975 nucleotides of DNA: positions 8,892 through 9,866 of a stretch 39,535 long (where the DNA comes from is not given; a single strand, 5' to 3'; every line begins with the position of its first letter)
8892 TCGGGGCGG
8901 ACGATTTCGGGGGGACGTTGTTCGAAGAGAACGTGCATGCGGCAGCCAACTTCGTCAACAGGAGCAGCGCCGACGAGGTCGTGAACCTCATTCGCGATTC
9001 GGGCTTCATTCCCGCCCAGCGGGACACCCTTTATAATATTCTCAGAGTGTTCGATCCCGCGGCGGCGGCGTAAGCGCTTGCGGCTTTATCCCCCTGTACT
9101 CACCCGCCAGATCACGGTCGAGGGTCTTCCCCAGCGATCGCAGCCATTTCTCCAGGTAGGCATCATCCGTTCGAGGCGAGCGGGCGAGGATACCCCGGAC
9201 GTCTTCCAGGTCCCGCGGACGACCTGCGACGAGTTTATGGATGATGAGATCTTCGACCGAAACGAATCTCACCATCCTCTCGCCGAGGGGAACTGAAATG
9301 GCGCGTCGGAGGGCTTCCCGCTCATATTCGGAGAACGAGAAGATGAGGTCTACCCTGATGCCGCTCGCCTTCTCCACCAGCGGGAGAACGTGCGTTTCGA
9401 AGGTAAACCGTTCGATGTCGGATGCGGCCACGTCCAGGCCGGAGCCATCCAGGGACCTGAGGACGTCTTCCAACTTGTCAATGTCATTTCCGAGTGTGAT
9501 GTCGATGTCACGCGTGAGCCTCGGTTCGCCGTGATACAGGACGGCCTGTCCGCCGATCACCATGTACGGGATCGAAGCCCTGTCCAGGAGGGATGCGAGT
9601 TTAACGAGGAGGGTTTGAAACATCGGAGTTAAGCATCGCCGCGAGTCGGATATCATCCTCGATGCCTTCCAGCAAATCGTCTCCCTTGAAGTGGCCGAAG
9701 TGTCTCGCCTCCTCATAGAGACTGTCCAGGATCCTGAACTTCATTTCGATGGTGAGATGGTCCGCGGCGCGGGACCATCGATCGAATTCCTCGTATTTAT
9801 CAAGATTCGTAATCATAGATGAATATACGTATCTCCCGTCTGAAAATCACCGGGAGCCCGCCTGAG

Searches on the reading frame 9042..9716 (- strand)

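Call 7: search_protein_families(library=ncbifam, proteins=[window:9042-9716:-], max_evalue=0.001)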
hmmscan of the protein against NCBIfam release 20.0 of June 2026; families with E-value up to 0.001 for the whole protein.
window:9042-9716:- (224 aa): 0 families

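Call 34: search_protein_families(library=pfam, proteins=[window:9042-9716:-], max_evalue=0.001)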
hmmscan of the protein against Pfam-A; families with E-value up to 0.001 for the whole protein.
window:9042-9716:- (224 aa): 4 families
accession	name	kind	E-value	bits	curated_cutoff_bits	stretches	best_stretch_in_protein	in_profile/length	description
PF19502.5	DUF6036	-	3.8e-10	40.2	23.6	1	42-174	15-116/164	Nucleotidyltransferase of unknown function (DUF6036)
PF08843.17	AbiEii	-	1.1e-07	32.5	22.5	1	55-188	19-183/238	Nucleotidyl transferase AbiEii toxin, Type IV TA system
PF09970.15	DUF2204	-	1e-05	25.7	20.3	1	37-178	5-146/181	Nucleotidyl transferase of unknown function (DUF2204)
PF10706.15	Aminoglyc_resit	-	0.00054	20.6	21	1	37-106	2-72/149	Aminoglycoside-2''-adenylyltransferase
